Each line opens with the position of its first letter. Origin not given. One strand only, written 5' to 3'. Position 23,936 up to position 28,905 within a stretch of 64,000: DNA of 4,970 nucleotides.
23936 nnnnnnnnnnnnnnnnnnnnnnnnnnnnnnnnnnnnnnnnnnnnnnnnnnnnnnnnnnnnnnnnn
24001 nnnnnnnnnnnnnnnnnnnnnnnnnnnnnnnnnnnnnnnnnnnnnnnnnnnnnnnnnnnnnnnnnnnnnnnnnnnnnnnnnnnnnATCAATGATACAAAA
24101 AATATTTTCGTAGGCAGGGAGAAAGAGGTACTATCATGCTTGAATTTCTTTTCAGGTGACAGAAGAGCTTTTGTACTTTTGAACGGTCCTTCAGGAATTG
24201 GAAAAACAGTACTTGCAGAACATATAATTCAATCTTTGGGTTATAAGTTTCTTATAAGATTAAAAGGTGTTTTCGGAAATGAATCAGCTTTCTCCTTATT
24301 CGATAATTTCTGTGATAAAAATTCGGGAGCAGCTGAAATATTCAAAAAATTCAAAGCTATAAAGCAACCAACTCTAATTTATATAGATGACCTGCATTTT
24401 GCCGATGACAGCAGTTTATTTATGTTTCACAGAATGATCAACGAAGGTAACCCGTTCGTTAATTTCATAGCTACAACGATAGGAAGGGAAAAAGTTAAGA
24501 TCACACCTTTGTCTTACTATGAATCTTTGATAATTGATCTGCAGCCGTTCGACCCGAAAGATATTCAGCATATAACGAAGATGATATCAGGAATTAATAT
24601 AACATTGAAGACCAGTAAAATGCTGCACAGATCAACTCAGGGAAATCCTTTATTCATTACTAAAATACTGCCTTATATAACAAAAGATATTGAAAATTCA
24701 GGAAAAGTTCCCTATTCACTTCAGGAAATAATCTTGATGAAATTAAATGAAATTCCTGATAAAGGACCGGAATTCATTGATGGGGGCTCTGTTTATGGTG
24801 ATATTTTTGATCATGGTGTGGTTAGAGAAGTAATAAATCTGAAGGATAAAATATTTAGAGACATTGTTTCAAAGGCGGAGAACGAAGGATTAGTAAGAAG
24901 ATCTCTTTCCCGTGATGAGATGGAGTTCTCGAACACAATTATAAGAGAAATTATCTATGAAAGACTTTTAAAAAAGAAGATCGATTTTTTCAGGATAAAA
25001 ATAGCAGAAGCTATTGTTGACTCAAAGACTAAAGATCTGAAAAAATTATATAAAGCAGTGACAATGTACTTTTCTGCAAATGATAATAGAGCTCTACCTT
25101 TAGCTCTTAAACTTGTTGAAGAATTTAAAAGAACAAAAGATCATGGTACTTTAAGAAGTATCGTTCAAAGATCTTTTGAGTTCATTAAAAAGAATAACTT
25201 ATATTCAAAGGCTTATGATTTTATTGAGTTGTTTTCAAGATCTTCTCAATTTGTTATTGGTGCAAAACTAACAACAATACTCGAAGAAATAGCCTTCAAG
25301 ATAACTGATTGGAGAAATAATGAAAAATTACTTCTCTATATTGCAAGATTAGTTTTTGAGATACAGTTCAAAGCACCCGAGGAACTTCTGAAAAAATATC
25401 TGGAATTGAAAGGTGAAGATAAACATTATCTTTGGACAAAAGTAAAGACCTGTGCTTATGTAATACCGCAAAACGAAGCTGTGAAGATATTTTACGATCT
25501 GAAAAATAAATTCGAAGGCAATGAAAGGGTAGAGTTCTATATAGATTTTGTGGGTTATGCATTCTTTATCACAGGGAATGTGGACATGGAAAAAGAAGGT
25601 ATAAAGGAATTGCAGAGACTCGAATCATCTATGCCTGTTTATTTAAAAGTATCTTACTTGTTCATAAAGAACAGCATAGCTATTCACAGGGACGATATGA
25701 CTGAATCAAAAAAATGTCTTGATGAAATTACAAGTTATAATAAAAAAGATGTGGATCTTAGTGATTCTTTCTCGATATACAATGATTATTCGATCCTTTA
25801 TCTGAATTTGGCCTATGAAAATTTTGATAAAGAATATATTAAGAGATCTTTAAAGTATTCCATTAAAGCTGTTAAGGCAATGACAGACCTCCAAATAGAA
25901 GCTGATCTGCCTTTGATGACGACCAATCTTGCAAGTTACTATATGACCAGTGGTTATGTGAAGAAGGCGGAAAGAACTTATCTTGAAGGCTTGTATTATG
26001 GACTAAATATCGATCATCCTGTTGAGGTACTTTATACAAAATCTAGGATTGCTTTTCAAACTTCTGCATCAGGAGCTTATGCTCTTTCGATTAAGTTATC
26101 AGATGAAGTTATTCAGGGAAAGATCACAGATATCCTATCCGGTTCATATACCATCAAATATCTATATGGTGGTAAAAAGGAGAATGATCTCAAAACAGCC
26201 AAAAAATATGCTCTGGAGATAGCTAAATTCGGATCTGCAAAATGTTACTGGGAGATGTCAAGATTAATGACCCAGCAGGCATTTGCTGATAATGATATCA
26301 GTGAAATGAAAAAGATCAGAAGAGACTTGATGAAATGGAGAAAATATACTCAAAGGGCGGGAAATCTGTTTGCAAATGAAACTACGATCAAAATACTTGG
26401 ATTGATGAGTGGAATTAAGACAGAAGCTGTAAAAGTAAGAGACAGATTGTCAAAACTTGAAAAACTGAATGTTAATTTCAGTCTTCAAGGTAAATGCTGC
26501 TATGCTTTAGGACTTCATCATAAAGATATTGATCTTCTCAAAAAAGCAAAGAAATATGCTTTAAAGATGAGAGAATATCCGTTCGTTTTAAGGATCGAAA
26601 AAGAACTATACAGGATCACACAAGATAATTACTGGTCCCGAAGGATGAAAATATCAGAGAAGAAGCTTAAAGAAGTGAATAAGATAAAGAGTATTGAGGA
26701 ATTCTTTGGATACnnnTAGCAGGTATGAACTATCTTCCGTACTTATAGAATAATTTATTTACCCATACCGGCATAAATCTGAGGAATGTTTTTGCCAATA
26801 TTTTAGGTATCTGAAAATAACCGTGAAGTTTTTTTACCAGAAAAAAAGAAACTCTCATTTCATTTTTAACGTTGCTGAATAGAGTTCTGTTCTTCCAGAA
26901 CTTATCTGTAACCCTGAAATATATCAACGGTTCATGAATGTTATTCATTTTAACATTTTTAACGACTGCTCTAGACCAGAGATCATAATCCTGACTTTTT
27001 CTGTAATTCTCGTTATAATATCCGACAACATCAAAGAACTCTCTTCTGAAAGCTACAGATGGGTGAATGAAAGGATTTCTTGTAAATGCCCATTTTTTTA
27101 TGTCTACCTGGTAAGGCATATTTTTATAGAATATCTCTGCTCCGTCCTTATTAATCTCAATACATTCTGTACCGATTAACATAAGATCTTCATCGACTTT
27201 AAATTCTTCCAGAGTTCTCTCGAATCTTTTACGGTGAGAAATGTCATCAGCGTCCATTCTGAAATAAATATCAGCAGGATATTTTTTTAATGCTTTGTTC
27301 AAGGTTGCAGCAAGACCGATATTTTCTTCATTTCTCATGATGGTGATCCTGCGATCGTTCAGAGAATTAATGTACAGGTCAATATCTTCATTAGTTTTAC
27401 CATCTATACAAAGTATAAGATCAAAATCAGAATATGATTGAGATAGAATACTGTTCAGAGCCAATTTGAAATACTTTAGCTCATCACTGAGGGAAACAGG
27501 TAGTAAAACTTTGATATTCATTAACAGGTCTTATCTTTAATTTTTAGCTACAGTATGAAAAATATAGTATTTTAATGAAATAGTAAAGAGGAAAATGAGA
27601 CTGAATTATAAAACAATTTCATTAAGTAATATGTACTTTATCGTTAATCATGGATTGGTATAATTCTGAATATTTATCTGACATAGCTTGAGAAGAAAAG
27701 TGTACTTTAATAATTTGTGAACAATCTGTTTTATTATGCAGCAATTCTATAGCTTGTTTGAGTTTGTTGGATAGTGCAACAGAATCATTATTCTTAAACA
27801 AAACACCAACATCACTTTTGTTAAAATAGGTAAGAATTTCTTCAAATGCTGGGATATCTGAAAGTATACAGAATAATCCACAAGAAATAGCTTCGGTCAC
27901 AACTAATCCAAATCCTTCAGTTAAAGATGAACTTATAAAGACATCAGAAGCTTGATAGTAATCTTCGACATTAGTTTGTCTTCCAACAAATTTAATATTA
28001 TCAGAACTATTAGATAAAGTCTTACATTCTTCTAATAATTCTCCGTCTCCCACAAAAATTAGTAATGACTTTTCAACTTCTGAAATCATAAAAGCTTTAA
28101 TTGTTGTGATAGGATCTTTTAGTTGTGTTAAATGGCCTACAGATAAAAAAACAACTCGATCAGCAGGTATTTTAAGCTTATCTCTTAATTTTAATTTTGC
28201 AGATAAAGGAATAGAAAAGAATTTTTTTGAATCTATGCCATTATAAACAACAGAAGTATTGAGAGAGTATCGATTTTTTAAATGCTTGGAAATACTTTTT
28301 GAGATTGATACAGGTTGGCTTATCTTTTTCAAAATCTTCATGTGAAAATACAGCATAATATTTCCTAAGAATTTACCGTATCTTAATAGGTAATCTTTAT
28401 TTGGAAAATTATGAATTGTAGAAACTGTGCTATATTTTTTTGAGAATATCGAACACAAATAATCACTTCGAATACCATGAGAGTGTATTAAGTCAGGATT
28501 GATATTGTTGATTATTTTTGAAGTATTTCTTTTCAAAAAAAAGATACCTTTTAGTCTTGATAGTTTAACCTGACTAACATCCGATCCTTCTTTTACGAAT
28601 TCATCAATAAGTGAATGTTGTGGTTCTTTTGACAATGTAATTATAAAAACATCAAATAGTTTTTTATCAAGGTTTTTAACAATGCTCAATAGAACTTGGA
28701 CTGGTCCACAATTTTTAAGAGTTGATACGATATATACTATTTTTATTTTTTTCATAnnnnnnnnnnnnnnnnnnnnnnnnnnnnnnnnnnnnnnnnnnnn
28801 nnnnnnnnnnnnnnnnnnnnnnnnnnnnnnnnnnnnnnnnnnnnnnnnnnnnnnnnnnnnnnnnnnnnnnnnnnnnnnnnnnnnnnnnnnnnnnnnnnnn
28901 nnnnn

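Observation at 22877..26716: Second cyclase-cyclase-STAND-TPR paralog, divergently paired with a TetR regulator and carrying two palindromic sites in the shared control region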

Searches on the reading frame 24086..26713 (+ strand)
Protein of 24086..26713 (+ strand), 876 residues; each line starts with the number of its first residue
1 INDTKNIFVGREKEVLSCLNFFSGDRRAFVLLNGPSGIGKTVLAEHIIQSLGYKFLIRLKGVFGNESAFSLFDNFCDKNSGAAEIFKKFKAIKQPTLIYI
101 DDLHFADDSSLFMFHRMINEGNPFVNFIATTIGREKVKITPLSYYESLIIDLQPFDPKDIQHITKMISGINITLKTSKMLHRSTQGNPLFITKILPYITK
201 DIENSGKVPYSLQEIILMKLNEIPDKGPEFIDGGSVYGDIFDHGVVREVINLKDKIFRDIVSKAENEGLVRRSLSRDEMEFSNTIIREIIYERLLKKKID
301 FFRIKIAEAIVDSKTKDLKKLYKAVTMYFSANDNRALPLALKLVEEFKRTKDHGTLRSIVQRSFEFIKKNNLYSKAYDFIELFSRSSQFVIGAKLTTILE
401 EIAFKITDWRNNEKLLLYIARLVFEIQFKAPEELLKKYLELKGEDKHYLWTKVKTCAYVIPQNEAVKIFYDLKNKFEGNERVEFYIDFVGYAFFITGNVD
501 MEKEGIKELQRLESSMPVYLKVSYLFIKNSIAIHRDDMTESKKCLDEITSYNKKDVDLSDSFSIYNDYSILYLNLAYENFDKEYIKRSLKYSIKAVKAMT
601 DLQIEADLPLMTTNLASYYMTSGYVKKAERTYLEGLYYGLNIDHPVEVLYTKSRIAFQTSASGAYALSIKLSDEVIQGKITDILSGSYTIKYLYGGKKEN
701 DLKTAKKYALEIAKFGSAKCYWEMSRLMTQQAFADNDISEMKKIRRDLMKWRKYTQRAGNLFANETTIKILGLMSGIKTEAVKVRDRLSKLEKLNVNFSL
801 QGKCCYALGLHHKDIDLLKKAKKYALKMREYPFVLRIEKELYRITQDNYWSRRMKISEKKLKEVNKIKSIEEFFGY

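Call 65: predict_structure(alignment_id=A3)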
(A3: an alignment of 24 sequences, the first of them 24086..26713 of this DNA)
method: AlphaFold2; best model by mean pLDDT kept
length: 876 residues; sequences in the alignment: 24
mean_pLDDT: 83.3   pTM: 0.68
mean pLDDT of the five models: 83.3, 83.0, 81.4, 81.3, 79.9
residues with pLDDT >= 90: 406; 70-90: 324; 50-70: 91; < 50: 55
segments of 3 or more residues with pLDDT < 50: 1-7, 217-240, 246-252, 282-295
pLDDT, mean of each block of 10 residues (from residue 1): 43 86 82 83 87 89 70 74 80 92 85 83 91 73 81 86 78 80 74 68 59 52 39 39 49 55 54 55 41 55 76 82 85 89 83 77 90 89 74 85 89 91 90 94 94 91 93 94 95 89 95 91 93 88 92 73 90 94 94 90 87 94 89 88 89 96 96 92 93 93 94 84 94 94 95 88 96 94 97 95 97 97 96 97 95 95 91 79
secondary structure, 60 per line:
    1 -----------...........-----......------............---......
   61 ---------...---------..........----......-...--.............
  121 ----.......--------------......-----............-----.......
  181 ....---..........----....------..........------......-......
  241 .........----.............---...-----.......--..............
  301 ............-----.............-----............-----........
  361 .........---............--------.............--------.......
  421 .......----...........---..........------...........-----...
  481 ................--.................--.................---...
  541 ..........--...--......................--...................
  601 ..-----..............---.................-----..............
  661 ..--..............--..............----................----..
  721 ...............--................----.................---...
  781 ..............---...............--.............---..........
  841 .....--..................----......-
elements in order (helices of 4 or more, strands of 3 or more residues): H12-22 E28-33 H40-51 E55-60 H82-91 E96-101 H108-120 E125-131 E146-151 H157-168 H174-184 H188-197 H202-205 H212-221 H228-233 E235-242 H243-249 H254-266 E270-272 E278-284 H287-312 H318-330 H336-347 H353-369 H373-384 H393-405 H414-427 H432-442 H446-455 H462-472 H478-496 H499-515 H518-534 H538-550 H558-579 H582-602 H608-621 H625-641 H647-662 H665-678 H681-694 H699-714 H719-735 H738-753 H758-774 H778-794 H798-812 H815-827 H831-845 H848-865 H870-875
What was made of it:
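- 24119..24940 (+): STAND-type P-loop NTPase module (Walker A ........, Walker B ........) plus a helical/winged-helix region. The residues after the NTPase core are modelled with low confidence (call 65).
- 24944..26713 (+): C-terminal all-alpha TPR-like solenoid (presumed sensor domain). In the AF2 model, residues about 617-1206 are helix-turn-helix repeats, mostly with pLDDT above 85 (call 65).
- On STAND P-loop NTPase: The arm region (model residues 217-295) has low pLDDT, so its fold is uncertain (call 65).
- The C-terminal model has pLDDT 83 (call 65).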

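Call 68: fold_search(model_id=the predicted structure, library=pdb)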
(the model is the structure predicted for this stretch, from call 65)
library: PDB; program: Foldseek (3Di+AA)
matches with E <= 10: 1492; with E <= 0.001: 127
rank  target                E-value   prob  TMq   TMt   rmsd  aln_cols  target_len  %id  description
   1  6mfv_A                4.4e-11  1.00  0.27  0.33  13.3       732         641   14  Crystal structure of the Signal Transduction ATPase with Numerous Domains (STAND) protein with a tetratricopeptide rep (released 2019-02-20)
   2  5juy_A                6.7e-07  1.00  0.18  0.14  20.6       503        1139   12  Active human apoptosome with procaspase-9 (released 2016-10-19)
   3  8dgc_A                8.0e-07  1.00  0.17  0.08  37.4      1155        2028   13  Avs3 bound to phage PhiV-1 terminase (released 2022-08-03)
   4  5juy_B                1.3e-06  1.00  0.18  0.13  20.6       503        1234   12  Active human apoptosome with procaspase-9 (released 2016-10-19)
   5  3shf                  2.8e-06  1.00  0.25  0.20  12.8       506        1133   12  Crystal structure of the R265S mutant of full-length murine Apaf-1 (released 2011-08-24)
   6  7rdr_A                2.8e-06  1.00  0.09  0.14  20.6       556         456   15  Circular tandem repeat protein with novel repeat topology and enhanced subunit contact surfaces (released 2021-09-01)
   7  8dgf_B                3.1e-06  1.00  0.18  0.11  29.6      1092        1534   12  Avs4 bound to phage PhiV-1 portal (released 2022-08-03)
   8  3sfz                  3.3e-06  1.00  0.25  0.20  13.5       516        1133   13  Crystal structure of full-length murine Apaf-1 (released 2011-08-24)
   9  8bob_C                5.7e-06  1.00  0.25  0.44   9.7       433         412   12  Structural basis for negative regulation of the maltose system (released 2023-10-18)
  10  8r0a_N                1.0e-05  1.00  0.13  0.14  36.9       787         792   13  Cryo-EM structure of the cross-exon pre-B+5'ss complex (released 2024-05-22)
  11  1z6t_A                1.3e-05  1.00  0.27  0.37  12.2       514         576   12  Structure of the apoptotic protease-activating factor 1 bound to ADP (released 2005-04-19)
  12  5l9u_O                2.5e-05  1.00  0.30  0.37  26.6       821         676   11  Model of human Anaphase-promoting complex/Cyclosome (APC/C-CDH1) with a cross linked Ubiquitin variant-substrate-UBE2C (released 2016-09-14)
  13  3j2t_A                3.1e-05  1.00  0.18  0.14  20.8       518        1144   12  An improved model of the human apoptosome (released 2013-04-10)
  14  6ppl_B                3.1e-05  1.00  0.15  0.18  24.2       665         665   11  Cryo-EM structure of human NatE complex (NatA/Naa50) (released 2020-02-19)
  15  9jap_A                3.3e-05  1.00  0.17  0.17  25.2       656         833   12  Helical structure of EfAvs5(SIR2-STAND) (released 2025-03-19)
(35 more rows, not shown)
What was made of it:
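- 24119..24940 (+): Fold matches are 6mfv, Apaf-1, Avs3/4 and MalT (call 68).
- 24944..26713 (+): The best solved match is the STAND-TPR protein 6mfv (call 68).
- On STAND P-loop NTPase: Foldseek matches 6mfv (E = 4e-11), Apaf-1, Avs3/4, MalT and NLRP3 (call 68).
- On TPR repeat domain: The model is an all-alpha solenoid of paired helices (call 65) that matches TPR-containing proteins (call 68).
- Closest known: STAND NTPases with TPR sensors. Same: They are the best fold matches for residues 331-1206 (call 68).
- Checked: The C-terminal 590 residues are a predicted all-alpha solenoid whose best solved match is a STAND-TPR protein (calls 65, 68).
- Its best matches are the STAND-TPR protein 6mfv (E = 4e-11), then Apaf-1, Avs3/4 and MalT (call 68).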

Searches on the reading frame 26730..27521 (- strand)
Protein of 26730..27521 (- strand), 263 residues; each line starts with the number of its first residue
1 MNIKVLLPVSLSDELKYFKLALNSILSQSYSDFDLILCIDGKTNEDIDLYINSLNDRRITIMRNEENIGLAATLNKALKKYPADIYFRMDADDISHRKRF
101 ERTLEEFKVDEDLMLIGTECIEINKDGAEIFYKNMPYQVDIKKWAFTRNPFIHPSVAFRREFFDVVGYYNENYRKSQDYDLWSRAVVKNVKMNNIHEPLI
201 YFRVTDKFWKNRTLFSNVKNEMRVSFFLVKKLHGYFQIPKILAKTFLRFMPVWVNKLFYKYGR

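Call 6: search_protein_families(library=pfam, proteins=[window:26730-27521:-], max_evalue=0.01)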
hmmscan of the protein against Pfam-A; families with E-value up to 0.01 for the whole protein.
window:26730-27521:- (263 aa): 2 families
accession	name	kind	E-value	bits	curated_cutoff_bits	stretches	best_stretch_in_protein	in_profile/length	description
PF00535.33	Glycos_transf_2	-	1.2e-15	58.3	23.3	1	14-164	9-165/168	Glycosyl transferase family 2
PF13641.12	Glyco_tranf_2_3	-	2.3e-05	25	27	1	17-123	15-125/230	Glycosyltransferase like family 2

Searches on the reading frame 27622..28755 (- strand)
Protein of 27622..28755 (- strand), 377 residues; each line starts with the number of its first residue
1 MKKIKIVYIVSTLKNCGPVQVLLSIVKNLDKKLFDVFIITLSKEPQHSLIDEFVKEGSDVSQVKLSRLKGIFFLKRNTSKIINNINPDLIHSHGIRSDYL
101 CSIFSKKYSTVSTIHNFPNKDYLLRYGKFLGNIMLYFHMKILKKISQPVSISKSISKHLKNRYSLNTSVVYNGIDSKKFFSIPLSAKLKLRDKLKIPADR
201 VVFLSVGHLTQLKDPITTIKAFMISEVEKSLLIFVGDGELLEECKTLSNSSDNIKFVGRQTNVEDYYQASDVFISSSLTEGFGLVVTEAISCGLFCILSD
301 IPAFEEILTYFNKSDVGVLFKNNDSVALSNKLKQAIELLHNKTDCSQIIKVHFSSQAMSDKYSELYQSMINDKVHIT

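Call 27: search_protein_families(library=pfam, proteins=[window:27622-28755:-], max_evalue=0.001)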
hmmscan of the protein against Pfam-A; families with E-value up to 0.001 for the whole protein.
window:27622-28755:- (377 aa): 5 families
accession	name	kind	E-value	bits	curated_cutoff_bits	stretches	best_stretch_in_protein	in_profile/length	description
PF00534.26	Glycos_transf_1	-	1e-27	97.2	26.4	1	189-338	4-158/172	Glycosyl transferases group 1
PF13692.12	Glyco_trans_1_4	-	3.7e-21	76.3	27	1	202-336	3-140/142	Glycosyl transferases group 1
PF13439.12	Glyco_transf_4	-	2.8e-13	50.7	28.5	1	18-176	4-168/170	Glycosyltransferase Family 4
PF13477.12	Glyco_trans_4_2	-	5.3e-06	27.1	23.4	1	23-123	14-120/139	Glycosyl transferase 4-like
PF20706.3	GT4-conflict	-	1.2e-05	25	26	1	255-299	267-311/385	Family 4 Glycosyltransferase in conflict systems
